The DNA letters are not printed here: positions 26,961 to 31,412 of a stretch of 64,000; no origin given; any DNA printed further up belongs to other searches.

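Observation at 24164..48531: Three head-to-tail paralogous type IV pilus tip/priming cassettes in one 24-kb array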

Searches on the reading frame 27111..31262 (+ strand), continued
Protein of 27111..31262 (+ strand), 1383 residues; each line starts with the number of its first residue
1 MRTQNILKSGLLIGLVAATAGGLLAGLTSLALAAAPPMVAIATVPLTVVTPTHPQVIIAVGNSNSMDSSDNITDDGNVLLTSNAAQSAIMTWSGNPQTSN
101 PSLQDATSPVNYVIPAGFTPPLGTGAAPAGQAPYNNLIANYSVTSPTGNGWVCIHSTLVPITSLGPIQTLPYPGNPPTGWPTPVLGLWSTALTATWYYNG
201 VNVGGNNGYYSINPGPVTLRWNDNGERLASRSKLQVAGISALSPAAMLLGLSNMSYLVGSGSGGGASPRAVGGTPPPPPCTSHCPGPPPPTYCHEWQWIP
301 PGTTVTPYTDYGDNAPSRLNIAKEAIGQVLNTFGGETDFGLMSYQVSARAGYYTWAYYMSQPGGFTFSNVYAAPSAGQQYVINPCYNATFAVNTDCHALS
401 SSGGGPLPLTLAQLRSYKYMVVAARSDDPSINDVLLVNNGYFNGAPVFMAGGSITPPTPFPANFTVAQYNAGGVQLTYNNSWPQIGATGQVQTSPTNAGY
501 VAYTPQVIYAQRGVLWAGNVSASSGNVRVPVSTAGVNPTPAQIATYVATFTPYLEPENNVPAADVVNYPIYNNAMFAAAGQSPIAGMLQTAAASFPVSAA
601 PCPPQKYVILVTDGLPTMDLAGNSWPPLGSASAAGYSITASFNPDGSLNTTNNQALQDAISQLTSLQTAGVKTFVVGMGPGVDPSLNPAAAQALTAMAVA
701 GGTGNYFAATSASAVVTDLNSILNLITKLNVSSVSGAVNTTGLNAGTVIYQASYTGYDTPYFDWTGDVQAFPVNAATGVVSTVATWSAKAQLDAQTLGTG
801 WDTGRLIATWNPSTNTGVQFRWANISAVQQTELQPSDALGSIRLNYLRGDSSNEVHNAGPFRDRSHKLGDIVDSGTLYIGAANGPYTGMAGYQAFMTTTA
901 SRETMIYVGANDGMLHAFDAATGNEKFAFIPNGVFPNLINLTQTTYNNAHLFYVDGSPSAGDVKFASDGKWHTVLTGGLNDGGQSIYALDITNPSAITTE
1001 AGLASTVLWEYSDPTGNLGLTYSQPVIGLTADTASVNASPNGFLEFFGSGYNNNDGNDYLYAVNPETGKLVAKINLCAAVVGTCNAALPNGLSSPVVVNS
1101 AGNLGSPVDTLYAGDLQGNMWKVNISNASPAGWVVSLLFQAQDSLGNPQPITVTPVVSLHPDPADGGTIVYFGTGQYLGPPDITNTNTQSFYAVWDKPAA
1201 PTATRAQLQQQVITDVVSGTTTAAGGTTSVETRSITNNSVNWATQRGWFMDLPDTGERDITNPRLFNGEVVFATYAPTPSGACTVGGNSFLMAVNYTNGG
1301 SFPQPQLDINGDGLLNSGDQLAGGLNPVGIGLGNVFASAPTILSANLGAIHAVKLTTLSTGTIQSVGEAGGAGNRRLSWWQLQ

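Call 34: find_encoding_contigs(protein=P0006, flank=10000, max_places=2)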
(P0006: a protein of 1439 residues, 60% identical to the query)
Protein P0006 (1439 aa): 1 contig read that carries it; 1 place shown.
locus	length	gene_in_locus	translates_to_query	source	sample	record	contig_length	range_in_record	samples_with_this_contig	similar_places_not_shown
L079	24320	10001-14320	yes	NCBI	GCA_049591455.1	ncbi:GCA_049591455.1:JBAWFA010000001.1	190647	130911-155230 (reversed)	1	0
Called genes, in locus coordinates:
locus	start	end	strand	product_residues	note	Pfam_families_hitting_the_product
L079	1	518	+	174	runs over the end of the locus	PF07963:N_methyl, PF22150:Tt1218-like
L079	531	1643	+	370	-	PF16074:PilW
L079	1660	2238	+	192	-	PF14341:PilX_N, PF13681:PilX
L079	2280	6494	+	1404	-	PF05567:T4P_PilY1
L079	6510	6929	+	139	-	-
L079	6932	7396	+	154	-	PF07963:N_methyl, PF16732:ComP_DUS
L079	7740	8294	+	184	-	PF22150:Tt1218-like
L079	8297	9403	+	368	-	PF07963:N_methyl (weak), PF16074:PilW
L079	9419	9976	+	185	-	PF14341:PilX_N, PF13681:PilX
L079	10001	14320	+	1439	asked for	PF05567:T4P_PilY1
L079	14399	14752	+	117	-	-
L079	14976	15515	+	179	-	PF07963:N_methyl (weak), PF12019:GspH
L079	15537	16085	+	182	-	PF07963:N_methyl (weak), PF22150:Tt1218-like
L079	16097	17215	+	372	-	PF07963:N_methyl (weak), PF16074:PilW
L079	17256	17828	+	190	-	PF14341:PilX_N, PF13681:PilX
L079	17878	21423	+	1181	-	PF05567:T4P_PilY1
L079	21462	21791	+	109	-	PF14481:Fimbrial_PilY2 (weak)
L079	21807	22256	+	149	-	PF07963:N_methyl, PF16732:ComP_DUS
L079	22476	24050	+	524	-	PF04262:Glu_cys_ligase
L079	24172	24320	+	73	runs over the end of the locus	-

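Call 35: find_encoding_contigs(protein=P0010, flank=10000, max_places=2)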
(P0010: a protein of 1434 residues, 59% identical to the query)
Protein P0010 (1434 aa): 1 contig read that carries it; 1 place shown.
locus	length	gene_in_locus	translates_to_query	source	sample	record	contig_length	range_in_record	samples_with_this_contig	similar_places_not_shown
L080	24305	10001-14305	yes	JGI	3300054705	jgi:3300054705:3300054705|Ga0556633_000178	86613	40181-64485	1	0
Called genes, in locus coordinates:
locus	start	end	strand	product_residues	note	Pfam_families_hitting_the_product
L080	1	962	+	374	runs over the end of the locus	PF07963:N_methyl (weak), PF16074:PilW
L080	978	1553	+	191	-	PF14341:PilX_N, PF13681:PilX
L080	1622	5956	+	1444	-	PF05567:T4P_PilY1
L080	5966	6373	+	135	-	-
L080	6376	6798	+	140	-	PF07963:N_methyl, PF16732:ComP_DUS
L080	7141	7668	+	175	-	PF07963:N_methyl (faint), PF12019:GspH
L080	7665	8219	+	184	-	PF07963:N_methyl (weak), PF22150:Tt1218-like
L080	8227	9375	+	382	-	PF16074:PilW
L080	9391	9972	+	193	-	PF14341:PilX_N, PF13681:PilX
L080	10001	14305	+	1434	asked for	PF05567:T4P_PilY1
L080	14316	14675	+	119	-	-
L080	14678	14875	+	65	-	-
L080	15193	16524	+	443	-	PF00990:GGDEF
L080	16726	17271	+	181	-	PF12019:GspH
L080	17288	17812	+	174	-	PF07963:N_methyl (weak), PF22150:Tt1218-like (weak)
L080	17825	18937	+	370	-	PF07963:N_methyl (weak), PF16074:PilW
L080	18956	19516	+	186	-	PF14341:PilX_N, PF13681:PilX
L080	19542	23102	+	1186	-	PF05567:T4P_PilY1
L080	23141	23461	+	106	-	-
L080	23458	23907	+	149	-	PF07963:N_methyl, PF16732:ComP_DUS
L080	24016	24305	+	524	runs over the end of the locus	PF04262:Glu_cys_ligase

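Call 36: find_encoding_contigs(protein=P0002, flank=10000, max_places=2)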
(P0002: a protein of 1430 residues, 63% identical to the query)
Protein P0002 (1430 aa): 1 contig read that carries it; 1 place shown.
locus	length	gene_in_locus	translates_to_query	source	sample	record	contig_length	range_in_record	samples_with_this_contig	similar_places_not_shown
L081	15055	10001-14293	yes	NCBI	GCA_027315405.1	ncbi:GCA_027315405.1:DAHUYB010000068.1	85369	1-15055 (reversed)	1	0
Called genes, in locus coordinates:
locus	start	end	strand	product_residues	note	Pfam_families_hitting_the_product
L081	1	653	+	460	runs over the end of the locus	PF13742:tRNA_anti_2, PF01336:tRNA_anti-codon, PF02601:Exonuc_VII_L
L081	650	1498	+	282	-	PF18421:Peptidase_M23_N, PF01551:Peptidase_M23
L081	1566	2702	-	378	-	PF00561:Abhydrolase_1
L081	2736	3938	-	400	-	PF03600:CitMHS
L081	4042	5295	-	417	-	PF03600:CitMHS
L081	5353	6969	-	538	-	PF18158:AidB_N, PF02770:Acyl-CoA_dh_M, PF00441:Acyl-CoA_dh_1, PF08028:Acyl-CoA_dh_2 (weak), PF22924:ACOX_C_alpha1, PF22217:ACDH-11_C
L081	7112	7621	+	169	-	PF12019:GspH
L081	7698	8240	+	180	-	PF07963:N_methyl (weak), PF22150:Tt1218-like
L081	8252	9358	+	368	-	PF07963:N_methyl (weak), PF16074:PilW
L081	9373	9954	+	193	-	PF14341:PilX_N, PF13681:PilX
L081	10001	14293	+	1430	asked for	PF05567:T4P_PilY1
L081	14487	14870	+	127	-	-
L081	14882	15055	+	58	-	?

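Call 38: find_encoding_contigs(protein=P0016, flank=10000, max_places=1)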
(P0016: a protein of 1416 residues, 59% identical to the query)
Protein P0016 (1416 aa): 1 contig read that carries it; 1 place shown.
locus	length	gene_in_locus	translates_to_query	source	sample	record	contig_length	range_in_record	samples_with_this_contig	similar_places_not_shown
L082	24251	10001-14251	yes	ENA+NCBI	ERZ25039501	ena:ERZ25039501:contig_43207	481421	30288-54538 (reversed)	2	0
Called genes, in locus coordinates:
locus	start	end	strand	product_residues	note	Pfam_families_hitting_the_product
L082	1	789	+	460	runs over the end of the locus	PF13742:tRNA_anti_2, PF01336:tRNA_anti-codon, PF02601:Exonuc_VII_L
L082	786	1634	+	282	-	PF18421:Peptidase_M23_N, PF01551:Peptidase_M23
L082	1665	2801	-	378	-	PF00561:Abhydrolase_1, PF12697:Abhydrolase_6 (weak)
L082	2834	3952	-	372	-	PF03600:CitMHS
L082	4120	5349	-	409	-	PF03600:CitMHS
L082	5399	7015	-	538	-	PF18158:AidB_N, PF02770:Acyl-CoA_dh_M, PF00441:Acyl-CoA_dh_1, PF08028:Acyl-CoA_dh_2 (faint), PF22924:ACOX_C_alpha1 (weak), PF22217:ACDH-11_C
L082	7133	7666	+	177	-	PF12019:GspH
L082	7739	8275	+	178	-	PF07963:N_methyl (weak), PF22150:Tt1218-like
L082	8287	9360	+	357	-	PF07963:N_methyl (weak), PF16074:PilW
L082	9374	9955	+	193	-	PF14341:PilX_N, PF13681:PilX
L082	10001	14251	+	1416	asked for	PF05567:T4P_PilY1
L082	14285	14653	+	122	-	-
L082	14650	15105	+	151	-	PF07963:N_methyl, PF16732:ComP_DUS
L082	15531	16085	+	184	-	PF07963:N_methyl, PF12019:GspH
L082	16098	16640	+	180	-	PF07963:N_methyl (weak)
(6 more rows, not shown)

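Call 39: find_encoding_contigs(protein=P0019, flank=10000, max_places=1)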
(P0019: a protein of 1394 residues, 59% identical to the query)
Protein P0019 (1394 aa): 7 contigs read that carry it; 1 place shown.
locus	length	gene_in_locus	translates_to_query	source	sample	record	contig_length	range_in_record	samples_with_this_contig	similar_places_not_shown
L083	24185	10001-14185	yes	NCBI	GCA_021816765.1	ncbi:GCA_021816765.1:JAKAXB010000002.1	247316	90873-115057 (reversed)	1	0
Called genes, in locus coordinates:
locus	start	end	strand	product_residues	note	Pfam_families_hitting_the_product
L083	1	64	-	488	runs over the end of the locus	PF00478:IMPDH, PF00571:CBS, PF03060:NMO, PF01070:FMN_dh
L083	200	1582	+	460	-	PF13742:tRNA_anti_2, PF01336:tRNA_anti-codon, PF02601:Exonuc_VII_L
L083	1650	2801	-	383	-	PF00561:Abhydrolase_1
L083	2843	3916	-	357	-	PF03600:CitMHS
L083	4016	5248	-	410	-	PF01979:Amidohydro_1, PF07969:Amidohydro_3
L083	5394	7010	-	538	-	PF18158:AidB_N, PF02770:Acyl-CoA_dh_M, PF00441:Acyl-CoA_dh_1, PF08028:Acyl-CoA_dh_2 (weak), PF22924:ACOX_C_alpha1 (weak), PF22217:ACDH-11_C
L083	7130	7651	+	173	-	PF07963:N_methyl (weak), PF12019:GspH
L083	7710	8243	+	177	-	PF07963:N_methyl (weak), PF22150:Tt1218-like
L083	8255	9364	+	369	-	PF07963:N_methyl (weak), PF16074:PilW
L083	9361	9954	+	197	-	PF14341:PilX_N, PF13681:PilX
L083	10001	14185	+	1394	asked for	PF05567:T4P_PilY1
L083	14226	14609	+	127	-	-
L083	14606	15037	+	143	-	PF07963:N_methyl, PF16732:ComP_DUS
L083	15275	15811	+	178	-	PF07963:N_methyl (weak), PF12019:GspH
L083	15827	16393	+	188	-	PF07963:N_methyl (weak), PF22150:Tt1218-like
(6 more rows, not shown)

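Call 40: find_encoding_contigs(protein=P0011, flank=10000, max_places=1)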
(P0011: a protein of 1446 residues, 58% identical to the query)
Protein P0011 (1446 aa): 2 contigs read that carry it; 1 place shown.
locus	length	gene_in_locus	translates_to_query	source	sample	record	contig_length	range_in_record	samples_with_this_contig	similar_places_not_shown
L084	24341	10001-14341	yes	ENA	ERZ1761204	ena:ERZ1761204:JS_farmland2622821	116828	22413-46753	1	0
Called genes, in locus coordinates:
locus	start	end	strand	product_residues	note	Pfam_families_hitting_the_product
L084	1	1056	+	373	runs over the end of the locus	PF07963:N_methyl (weak), PF16074:PilW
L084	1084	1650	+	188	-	PF14341:PilX_N, PF13681:PilX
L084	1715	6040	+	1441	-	PF05567:T4P_PilY1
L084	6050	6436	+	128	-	-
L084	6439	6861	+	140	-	PF07963:N_methyl, PF16732:ComP_DUS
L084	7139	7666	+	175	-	PF12019:GspH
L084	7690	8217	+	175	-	PF07963:N_methyl (weak), PF22150:Tt1218-like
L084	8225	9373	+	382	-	PF07963:N_methyl (faint), PF16074:PilW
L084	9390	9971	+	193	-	PF14341:PilX_N, PF13681:PilX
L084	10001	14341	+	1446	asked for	PF05567:T4P_PilY1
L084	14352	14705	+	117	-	-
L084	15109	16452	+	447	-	PF00990:GGDEF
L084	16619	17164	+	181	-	PF07963:N_methyl (weak), PF12019:GspH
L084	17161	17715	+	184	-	PF07963:N_methyl, PF22150:Tt1218-like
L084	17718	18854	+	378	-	PF07963:N_methyl (weak), PF16074:PilW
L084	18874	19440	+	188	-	PF14341:PilX_N, PF13681:PilX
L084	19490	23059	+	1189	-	PF05567:T4P_PilY1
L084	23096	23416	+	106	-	PF14481:Fimbrial_PilY2 (weak)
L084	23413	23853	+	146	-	PF07963:N_methyl, PF16732:ComP_DUS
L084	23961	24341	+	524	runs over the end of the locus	PF04262:Glu_cys_ligase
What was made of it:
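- The same order and flanks occur in independent assemblies from NCBI, JGI and ENA (calls 34, 35, 40).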
